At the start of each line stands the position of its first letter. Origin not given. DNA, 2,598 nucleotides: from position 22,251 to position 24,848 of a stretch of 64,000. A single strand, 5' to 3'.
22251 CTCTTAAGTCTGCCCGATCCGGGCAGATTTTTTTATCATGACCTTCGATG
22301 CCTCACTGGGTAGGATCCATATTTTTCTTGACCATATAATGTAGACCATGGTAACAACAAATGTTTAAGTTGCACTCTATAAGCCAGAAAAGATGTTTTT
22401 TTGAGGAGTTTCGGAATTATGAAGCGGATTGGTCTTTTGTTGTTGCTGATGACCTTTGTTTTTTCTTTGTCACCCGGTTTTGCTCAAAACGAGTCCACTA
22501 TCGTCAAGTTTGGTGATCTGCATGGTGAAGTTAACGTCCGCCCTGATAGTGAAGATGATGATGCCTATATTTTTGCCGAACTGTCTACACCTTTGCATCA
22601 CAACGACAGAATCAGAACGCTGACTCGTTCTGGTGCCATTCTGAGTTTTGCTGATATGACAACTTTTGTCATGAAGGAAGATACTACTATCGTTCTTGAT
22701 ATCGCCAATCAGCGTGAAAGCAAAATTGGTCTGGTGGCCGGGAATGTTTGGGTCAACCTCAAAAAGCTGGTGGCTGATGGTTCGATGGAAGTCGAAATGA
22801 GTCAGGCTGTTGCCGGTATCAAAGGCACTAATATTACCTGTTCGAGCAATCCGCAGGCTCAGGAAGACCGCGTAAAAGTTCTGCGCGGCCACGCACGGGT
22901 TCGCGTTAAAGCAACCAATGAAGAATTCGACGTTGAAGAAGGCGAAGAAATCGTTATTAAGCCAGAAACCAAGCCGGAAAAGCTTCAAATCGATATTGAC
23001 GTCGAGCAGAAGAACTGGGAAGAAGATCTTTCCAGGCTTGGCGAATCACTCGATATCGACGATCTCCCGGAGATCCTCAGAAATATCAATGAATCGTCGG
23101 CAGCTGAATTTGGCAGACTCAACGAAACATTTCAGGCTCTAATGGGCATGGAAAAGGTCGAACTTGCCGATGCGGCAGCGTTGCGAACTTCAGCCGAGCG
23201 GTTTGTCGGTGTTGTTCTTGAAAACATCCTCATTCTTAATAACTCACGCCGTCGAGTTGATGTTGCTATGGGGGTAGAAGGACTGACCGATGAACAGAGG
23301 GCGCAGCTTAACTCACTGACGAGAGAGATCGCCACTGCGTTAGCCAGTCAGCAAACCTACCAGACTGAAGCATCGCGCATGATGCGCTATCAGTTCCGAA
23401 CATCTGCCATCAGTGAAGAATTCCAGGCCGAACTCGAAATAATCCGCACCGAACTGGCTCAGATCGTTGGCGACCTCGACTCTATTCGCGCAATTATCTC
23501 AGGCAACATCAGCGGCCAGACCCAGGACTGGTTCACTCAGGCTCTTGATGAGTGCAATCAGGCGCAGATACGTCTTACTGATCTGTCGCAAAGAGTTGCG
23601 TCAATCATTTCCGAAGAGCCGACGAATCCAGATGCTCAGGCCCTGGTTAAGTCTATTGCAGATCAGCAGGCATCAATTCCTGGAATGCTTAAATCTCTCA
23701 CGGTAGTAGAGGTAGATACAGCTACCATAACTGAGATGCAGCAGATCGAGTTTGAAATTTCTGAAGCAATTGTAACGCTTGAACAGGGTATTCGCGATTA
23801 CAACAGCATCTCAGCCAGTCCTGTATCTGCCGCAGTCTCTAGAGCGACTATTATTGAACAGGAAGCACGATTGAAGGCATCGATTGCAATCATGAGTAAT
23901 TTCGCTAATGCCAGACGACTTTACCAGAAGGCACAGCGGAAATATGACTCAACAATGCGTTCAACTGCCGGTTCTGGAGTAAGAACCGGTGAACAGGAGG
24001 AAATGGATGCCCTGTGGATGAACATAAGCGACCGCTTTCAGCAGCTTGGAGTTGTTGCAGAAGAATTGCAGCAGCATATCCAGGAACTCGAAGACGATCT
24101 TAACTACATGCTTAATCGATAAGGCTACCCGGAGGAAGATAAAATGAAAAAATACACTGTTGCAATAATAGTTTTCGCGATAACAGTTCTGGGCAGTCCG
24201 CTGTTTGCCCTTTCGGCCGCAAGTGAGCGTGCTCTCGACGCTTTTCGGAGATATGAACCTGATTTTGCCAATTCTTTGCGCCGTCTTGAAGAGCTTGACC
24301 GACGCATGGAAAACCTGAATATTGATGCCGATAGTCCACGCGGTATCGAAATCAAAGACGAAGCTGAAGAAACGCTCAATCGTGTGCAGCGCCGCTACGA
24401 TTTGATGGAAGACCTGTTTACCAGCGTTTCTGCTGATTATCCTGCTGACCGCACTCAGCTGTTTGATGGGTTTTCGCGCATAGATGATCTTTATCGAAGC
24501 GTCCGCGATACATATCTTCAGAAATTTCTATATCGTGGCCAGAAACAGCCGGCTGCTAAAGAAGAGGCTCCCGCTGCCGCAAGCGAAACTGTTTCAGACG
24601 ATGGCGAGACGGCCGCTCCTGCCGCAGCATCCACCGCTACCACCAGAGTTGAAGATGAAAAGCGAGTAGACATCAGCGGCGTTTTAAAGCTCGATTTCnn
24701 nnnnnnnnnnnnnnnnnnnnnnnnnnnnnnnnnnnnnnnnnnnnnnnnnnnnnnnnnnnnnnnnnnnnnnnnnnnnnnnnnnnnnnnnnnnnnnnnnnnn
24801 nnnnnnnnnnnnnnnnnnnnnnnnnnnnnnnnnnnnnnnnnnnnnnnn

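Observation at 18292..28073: Envelope cassette: M23 peptidase, duplicated FecR-domain coiled-coil proteins, coiled-coil OMP and Ig-domain lipoprotein, divergent from the flagellar hook operon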

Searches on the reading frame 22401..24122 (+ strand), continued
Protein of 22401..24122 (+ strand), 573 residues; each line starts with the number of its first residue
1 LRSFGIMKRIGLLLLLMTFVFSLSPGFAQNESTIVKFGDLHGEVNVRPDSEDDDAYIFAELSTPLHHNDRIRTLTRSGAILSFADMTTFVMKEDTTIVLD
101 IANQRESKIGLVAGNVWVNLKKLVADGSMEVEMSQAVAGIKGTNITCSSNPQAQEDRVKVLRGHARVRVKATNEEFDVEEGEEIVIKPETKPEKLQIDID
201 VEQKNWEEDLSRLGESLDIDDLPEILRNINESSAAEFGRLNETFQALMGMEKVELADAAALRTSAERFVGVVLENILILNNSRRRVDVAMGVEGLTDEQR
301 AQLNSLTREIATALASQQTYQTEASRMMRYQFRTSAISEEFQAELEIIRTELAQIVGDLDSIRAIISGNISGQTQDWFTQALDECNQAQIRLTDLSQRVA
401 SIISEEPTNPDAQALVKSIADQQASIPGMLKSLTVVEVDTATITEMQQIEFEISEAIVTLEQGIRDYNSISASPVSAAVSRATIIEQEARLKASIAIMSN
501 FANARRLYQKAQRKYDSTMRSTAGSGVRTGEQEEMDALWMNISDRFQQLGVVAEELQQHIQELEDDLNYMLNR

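Call 79: search_protein_families(library=pfam, proteins=[L008:6485-9664:+, L009:13627-16257:+, L013:9981-12599:+, L023:13673-17257:+, L027:5163-7691:+, L031:13625-17014:+, L035:9139-14298:+, L046:11010-13856:+, L004:13740-15728:+], max_evalue=0.01)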
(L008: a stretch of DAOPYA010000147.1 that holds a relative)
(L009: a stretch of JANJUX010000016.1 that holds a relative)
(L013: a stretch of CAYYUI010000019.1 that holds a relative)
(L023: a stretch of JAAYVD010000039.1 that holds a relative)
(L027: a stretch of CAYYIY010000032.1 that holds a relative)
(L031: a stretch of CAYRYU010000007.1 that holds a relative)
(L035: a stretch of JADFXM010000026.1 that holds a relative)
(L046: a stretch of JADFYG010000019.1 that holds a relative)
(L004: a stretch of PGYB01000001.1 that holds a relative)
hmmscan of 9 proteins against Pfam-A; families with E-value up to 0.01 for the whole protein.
L008:6485-9664:+ (1059 aa): 2 families
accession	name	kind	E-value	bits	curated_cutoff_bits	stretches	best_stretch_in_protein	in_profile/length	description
PF05345.18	He_PIG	-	1.9e-46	156.9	24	5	546-644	2-95/96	Putative Ig domain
PF22352.2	K319L-like_PKD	-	0.0016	18.9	27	0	990-1058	11-84/84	K319L-like, PKD domain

L009:13627-16257:+ (876 aa): 1 family
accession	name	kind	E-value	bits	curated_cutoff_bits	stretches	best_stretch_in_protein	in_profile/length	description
PF05345.18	He_PIG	-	3.2e-22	79.2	24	3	794-875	13-95/96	Putative Ig domain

L013:9981-12599:+ (872 aa): 2 families
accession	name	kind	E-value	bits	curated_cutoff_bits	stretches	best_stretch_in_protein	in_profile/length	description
PF05345.18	He_PIG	-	4.5e-18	65.9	24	3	806-871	22-95/96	Putative Ig domain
PF06832.18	BiPBP_C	-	3.9e-05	23.9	26.8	0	366-411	11-58/90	Penicillin-Binding Protein C-terminus Family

L023:13673-17257:+ (1194 aa): 2 families
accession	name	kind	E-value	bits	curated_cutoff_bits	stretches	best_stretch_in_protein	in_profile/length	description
PF05345.18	He_PIG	-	1.5e-23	83.5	24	4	513-583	8-90/96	Putative Ig domain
PF24908.1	Ig_SIBA-E_2nd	-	0.0035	17.9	27.8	0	630-664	42-76/117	Integrin beta-like protein A-E, second Ig-like domain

L027:5163-7691:+ (842 aa): 0 families

L031:13625-17014:+ (1129 aa): 6 families
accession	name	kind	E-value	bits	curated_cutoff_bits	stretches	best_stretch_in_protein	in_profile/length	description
PF05345.18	He_PIG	-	2.9e-42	143.4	24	5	261-339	6-96/96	Putative Ig domain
PF24908.1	Ig_SIBA-E_2nd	-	1.3e-06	29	27.8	0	633-691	29-84/117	Integrin beta-like protein A-E, second Ig-like domain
PF00801.26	PKD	-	0.00017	22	23.5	0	286-333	32-76/80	PKD domain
PF22352.2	K319L-like_PKD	-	0.0015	19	27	0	365-411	26-73/84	K319L-like, PKD domain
PF13573.12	SprB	-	0.0016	18.4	28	0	537-551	19-33/37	SprB repeat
PF07495.19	Y_Y_Y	-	0.0067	16.7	26.6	0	305-337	29-63/65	Y_Y_Y domain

L035:9139-14298:+ (1719 aa): 10 families
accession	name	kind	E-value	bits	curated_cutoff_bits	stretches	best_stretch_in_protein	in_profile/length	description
PF13205.12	Big_5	-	4.6e-63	210.9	23.6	3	945-1071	1-105/105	Bacterial Ig-like domain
PF05345.18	He_PIG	-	7.7e-50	167.7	24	6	731-806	10-95/96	Putative Ig domain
PF22352.2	K319L-like_PKD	-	4.7e-15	55.8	27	1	656-720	14-84/84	K319L-like, PKD domain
PF24908.1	Ig_SIBA-E_2nd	-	3.1e-08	34.2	27.8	0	578-637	35-92/117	Integrin beta-like protein A-E, second Ig-like domain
PF17964.7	Big_10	-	2e-07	31.8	22.9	0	884-992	29-125/164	Bacterial Ig domain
PF07495.19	Y_Y_Y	-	0.00012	22.4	26.6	0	599-625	30-56/65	Y_Y_Y domain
PF13573.12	SprB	-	0.00018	21.5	28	2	394-414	16-36/37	SprB repeat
PF19077.6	Big_13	-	0.00063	20.6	27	0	692-720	71-100/102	Bacterial Ig-like domain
PF22091.2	DUF6941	-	0.0015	19.3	27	0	758-814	26-83/125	Family of unknown function (DUF6941)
PF17963.7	Big_9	-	0.0053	18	23.6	1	762-804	43-88/89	Bacterial Ig domain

L046:11010-13856:+ (948 aa): 1 family
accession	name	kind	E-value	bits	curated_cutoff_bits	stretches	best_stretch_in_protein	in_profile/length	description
PF13205.12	Big_5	-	4e-25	89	23.6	1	393-491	5-104/105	Bacterial Ig-like domain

L004:13740-15728:+ (662 aa): 0 families

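Call 82: search_protein_families(library=pfam, proteins=[L039:1974-2549:+, L039:2524-3723:+, L039:3737-5131:+, L039:5351-6283:+, L039:6322-7821:+, L039:7840-8472:+, L039:8312-9526:+, L039:19452-21950:+, L032:8046-9494:+, L032:5991-8033:+], max_evalue=0.001)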
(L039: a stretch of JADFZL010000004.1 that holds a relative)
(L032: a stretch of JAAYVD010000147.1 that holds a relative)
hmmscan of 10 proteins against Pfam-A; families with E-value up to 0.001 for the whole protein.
L039:1974-2549:+ (191 aa): 1 family
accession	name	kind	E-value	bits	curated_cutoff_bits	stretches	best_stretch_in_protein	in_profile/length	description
PF07963.17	N_methyl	-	6.5e-05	22.8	21.2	1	17-41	2-26/27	Prokaryotic N-terminal methylation motif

L039:2524-3723:+ (399 aa): 0 families

L039:3737-5131:+ (464 aa): 0 families

L039:5351-6283:+ (310 aa): 2 families
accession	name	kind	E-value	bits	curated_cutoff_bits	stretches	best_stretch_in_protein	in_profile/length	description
PF01584.24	CheW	-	3e-20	72.7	23.5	1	21-158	1-136/138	CheW-like domain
PF00072.30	Response_reg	-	6.6e-17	62.1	30.2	1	184-298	1-105/111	Response regulator receiver domain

L039:6322-7821:+ (499 aa): 0 families

L039:7840-8472:+ (210 aa): 2 families
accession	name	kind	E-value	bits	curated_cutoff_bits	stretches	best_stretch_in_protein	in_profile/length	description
PF13537.11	GATase_7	-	4.5e-15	56.2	25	1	68-168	20-122/123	Glutamine amidotransferase domain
PF13522.11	GATase_6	-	2.2e-06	28.2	27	1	68-162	35-129/130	Glutamine amidotransferase domain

L039:8312-9526:+ (404 aa): 2 families
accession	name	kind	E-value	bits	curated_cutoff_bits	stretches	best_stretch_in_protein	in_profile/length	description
PF00294.29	PfkB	-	6.5e-45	154.2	25.8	1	127-395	22-299/302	pfkB family carbohydrate kinase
PF25270.1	Khk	-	0.0002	21.1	35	1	322-388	283-349/365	Prokaryotic ketohexokinase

L039:19452-21950:+ (832 aa): 11 families
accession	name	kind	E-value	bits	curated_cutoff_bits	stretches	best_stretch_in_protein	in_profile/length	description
PF14559.12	TPR_19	-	4e-19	69.1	25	0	161-208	1-48/68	Tetratricopeptide repeat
PF13432.12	TPR_16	-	1.6e-15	57.7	32.7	0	162-213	8-59/65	Tetratricopeptide repeat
PF13428.12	TPR_14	-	1.9e-15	56.3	23.5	0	152-193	2-43/44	Tetratricopeptide repeat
PF07719.23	TPR_2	-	1.2e-12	47.4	27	0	524-550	6-32/34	Tetratricopeptide repeat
PF13181.12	TPR_8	-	5e-09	36.1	25.7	0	519-550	1-32/34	Tetratricopeptide repeat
PF13424.12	TPR_12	-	9e-09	35.9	30.1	0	382-441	6-67/77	Tetratricopeptide repeat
PF00515.34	TPR_1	-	1.8e-07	31.1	27.8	0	525-550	7-32/34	Tetratricopeptide repeat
PF23914.1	TPR_CcmH_CycH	-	5.5e-07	30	42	1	105-210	38-146/158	Cytochrome c-type biogenesis protein H TPR domain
PF13414.12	TPR_11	-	8.8e-07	29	26.8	0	192-229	1-42/42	TPR repeat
PF13174.12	TPR_6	-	1.5e-06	28.9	26.3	0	216-247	1-32/33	Tetratricopeptide repeat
PF12895.13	ANAPC3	-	2.8e-05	24.7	27.2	0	98-173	4-78/82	Anaphase-promoting complex, cyclosome, subunit 3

L032:8046-9494:+ (482 aa): 1 family
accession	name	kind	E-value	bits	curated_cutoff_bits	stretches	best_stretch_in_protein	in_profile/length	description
PF00246.29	Peptidase_M14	-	2.9e-75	254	21.6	1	109-374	3-284/286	Zinc carboxypeptidase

L032:5991-8033:+ (680 aa): 0 families

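Call 90: search_protein_families(library=padloc, proteins=[window:22419-24122:+], max_evalue=0.01)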
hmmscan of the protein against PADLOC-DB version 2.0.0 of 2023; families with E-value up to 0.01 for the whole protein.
window:22419-24122:+ (567 aa): 0 families

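Call 100: search_protein_families(library=pfam, proteins=[L034:4373-6031:+, L034:6439-9918:+, L034:11911-14952:+, L034:15263-17950:+, L034:2145-4184:-, L036:4501-7152:+, L032:11742-14840:+, L032:15840-17522:+], max_evalue=0.01)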
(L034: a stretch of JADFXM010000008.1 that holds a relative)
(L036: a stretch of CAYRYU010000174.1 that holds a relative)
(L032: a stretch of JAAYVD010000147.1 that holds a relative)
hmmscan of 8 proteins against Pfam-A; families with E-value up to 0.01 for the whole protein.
L034:4373-6031:+ (552 aa): 3 families
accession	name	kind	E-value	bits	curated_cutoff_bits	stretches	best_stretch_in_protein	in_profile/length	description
PF02985.28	HEAT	-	1.9e-05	24.9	23.5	0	170-196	1-27/31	HEAT repeat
PF10521.14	Tti2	-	0.002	18.2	25.2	1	169-196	121-148/279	Tti2 family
PF13646.12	HEAT_2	-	0.0092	16.7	27.7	0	10-92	3-80/88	HEAT repeats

L034:6439-9918:+ (1159 aa): 2 families
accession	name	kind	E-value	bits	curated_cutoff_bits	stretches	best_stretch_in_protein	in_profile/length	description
PF13205.12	Big_5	-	4.3e-20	72.8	23.6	1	358-462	1-105/105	Bacterial Ig-like domain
PF13620.12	CarboxypepD_reg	-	6.7e-06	26.8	32.3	1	79-124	8-55/82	Carboxypeptidase regulatory-like domain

L034:11911-14952:+ (1013 aa): 1 family
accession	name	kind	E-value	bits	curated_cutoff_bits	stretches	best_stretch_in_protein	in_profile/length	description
PF05345.18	He_PIG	-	1.1e-21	77.5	24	2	399-481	5-95/96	Putative Ig domain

L034:15263-17950:+ (895 aa): 2 families
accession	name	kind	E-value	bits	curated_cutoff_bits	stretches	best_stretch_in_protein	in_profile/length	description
PF00211.25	Guanylate_cyc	-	8.7e-22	78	21.9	1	636-811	8-176/183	Adenylate and Guanylate cyclase catalytic domain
PF05226.16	CHASE2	-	6.9e-15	55.7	26.3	1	220-532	69-251/257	CHASE2 domain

L034:2145-4184:- (679 aa): 2 families
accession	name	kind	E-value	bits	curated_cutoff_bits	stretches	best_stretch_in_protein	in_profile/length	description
PF01702.25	TGT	-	3.2e-139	464.4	26.3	1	16-364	2-351/357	Queuine tRNA-ribosyltransferase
PF05430.17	Methyltransf_30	-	2.9e-10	40.6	22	1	550-622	52-121/124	S-adenosyl-L-methionine-dependent methyltransferase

L036:4501-7152:+ (883 aa): 1 family
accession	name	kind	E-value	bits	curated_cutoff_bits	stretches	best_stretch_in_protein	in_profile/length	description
PF17957.7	Big_7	-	2.3e-09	38.2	24.1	1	265-328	5-70/70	Bacterial Ig domain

L032:11742-14840:+ (1032 aa): 0 families

L032:15840-17522:+ (560 aa): 0 families

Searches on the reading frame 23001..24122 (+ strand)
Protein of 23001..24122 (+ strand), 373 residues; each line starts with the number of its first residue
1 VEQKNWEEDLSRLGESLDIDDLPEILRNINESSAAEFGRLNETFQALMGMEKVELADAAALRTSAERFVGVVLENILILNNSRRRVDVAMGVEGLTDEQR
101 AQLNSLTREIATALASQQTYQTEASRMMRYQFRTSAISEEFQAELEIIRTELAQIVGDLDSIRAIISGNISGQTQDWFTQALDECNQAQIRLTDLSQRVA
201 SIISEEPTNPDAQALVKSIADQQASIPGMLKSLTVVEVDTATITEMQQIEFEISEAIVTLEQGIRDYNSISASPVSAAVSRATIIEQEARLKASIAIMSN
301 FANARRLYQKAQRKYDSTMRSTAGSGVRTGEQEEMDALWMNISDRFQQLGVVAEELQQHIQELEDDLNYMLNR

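Call 29: search_protein_families(library=pfam, proteins=[window:23001-24122:+], max_evalue=10)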
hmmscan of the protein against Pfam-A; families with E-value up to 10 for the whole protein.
window:23001-24122:+ (373 aa): 9 families
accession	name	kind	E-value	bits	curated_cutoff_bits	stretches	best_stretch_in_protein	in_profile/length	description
PF14523.12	Syntaxin_2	-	0.026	14.9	26.5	1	244-334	37-121/134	Syntaxin-like protein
PF08938.16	HBS1_N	-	0.03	15.1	26.4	1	93-120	16-43/78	HBS1 N-terminus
PF09789.14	CC149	-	0.088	12.5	30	2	307-368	38-99/316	Coiled-coil domain-containing protein 149-A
PF06013.18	WXG100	-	0.091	13.5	27.3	1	144-200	15-71/86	Proteins of 100 residues with WXG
PF07889.17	DUF1664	-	0.3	11.6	34.6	1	115-167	59-111/124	Protein of unknown function (DUF1664)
PF09686.15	Plasmid_RAQPRD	-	0.54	10.9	23.1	0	99-139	5-46/76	Plasmid protein of unknown function (Plasmid_RAQPRD)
PF14644.12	DUF4456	-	0.56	10.4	27.5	1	172-231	43-102/210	Domain of unknown function (DUF4456)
PF02403.27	Seryl_tRNA_N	-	1.4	9.6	28.2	1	96-155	45-100/108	Seryl-tRNA synthetase N-terminal domain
PF07813.17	LTXXQ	-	6.3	8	24.3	1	95-155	15-70/100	LTXXQ motif family protein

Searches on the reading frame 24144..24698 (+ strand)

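Call 29: search_protein_families(library=pfam, proteins=[window:24144-24698:+], max_evalue=10)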
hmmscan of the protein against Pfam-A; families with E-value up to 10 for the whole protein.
window:24144-24698:+ (185 aa): 3 families
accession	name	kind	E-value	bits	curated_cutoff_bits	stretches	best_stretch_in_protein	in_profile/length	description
PF24423.1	OVT1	-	0.03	15.1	30.9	1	32-100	1-60/100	Major antigen, helical domain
PF11887.13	Mce4_CUP1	-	0.073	13.1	32.6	1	18-57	145-184/222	Cholesterol uptake porter CUP1 of Mce4, putative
PF20503.3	DUF6730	-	0.18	13.2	27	1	40-70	17-47/82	Family of unknown function (DUF6730)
